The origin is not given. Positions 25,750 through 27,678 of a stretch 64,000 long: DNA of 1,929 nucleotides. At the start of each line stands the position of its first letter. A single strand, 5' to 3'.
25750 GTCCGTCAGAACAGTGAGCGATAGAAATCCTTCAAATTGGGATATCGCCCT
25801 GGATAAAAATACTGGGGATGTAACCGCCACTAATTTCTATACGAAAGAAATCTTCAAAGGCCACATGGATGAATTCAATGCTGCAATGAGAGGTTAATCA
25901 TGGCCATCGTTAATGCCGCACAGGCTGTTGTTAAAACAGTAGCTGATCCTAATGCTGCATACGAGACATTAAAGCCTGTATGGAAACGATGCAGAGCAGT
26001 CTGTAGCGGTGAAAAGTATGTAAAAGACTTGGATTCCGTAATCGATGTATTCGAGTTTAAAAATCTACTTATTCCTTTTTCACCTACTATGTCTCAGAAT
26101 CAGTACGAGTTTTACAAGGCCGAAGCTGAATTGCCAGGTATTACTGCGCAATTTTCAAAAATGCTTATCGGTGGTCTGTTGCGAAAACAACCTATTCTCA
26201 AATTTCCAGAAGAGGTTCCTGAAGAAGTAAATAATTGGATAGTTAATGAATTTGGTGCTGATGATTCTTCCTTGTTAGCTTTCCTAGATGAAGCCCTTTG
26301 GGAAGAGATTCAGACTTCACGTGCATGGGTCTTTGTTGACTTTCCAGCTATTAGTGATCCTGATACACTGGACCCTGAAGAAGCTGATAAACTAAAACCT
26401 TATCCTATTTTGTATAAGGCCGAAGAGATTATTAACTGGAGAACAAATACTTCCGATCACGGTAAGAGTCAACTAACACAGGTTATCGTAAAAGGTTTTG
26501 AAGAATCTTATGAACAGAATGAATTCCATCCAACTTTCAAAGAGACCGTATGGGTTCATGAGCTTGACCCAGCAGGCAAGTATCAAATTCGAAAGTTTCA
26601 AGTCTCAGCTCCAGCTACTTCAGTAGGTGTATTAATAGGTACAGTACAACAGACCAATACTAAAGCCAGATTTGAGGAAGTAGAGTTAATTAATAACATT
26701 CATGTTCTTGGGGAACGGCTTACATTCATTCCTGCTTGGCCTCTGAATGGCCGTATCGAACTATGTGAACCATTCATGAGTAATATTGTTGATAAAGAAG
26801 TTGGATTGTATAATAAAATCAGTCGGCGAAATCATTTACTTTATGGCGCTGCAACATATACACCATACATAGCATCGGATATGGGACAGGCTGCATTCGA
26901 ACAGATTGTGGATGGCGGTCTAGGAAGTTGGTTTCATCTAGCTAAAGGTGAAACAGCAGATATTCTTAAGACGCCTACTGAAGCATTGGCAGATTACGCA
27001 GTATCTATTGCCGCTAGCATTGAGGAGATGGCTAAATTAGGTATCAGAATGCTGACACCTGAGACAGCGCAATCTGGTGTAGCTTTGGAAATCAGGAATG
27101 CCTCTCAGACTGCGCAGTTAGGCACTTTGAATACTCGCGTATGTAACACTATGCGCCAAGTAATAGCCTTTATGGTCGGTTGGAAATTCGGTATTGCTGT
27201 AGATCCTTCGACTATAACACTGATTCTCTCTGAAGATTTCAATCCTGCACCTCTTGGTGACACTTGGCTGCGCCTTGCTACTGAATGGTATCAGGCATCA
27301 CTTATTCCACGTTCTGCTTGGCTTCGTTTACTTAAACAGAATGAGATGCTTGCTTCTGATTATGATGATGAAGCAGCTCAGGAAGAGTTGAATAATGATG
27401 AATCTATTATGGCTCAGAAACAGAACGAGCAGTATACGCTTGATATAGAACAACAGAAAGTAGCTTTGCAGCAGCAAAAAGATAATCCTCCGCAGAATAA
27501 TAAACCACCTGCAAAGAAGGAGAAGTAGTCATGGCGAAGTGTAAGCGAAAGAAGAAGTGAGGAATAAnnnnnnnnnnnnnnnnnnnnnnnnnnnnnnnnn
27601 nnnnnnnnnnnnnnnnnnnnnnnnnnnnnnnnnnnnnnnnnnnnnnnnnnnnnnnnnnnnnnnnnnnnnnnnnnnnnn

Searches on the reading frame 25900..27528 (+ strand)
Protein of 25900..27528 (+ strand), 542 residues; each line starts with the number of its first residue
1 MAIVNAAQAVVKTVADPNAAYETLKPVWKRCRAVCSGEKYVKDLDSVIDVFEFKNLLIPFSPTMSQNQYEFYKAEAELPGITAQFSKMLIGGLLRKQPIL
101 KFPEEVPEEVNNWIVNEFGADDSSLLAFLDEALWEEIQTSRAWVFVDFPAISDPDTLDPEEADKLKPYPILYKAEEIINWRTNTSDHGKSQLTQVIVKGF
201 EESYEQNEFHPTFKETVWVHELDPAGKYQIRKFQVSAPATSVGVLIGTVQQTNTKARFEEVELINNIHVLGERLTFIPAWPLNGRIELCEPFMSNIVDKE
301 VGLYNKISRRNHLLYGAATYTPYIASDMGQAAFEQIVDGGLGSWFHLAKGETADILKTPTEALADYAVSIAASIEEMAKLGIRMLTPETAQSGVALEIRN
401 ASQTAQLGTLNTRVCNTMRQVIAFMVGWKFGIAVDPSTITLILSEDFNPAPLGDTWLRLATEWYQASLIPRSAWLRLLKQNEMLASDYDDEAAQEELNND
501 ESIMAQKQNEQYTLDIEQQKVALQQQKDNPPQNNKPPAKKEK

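Call 49: search_protein_families(library=pfam, proteins=[window:25900-27528:+], max_evalue=0.001)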
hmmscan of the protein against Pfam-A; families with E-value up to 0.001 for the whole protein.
window:25900-27528:+ (542 aa): 1 family
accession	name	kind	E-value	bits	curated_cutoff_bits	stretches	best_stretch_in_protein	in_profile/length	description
PF13264.11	DUF4055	-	9.7e-07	29.5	25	1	294-428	3-139/140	Domain of unknown function (DUF4055)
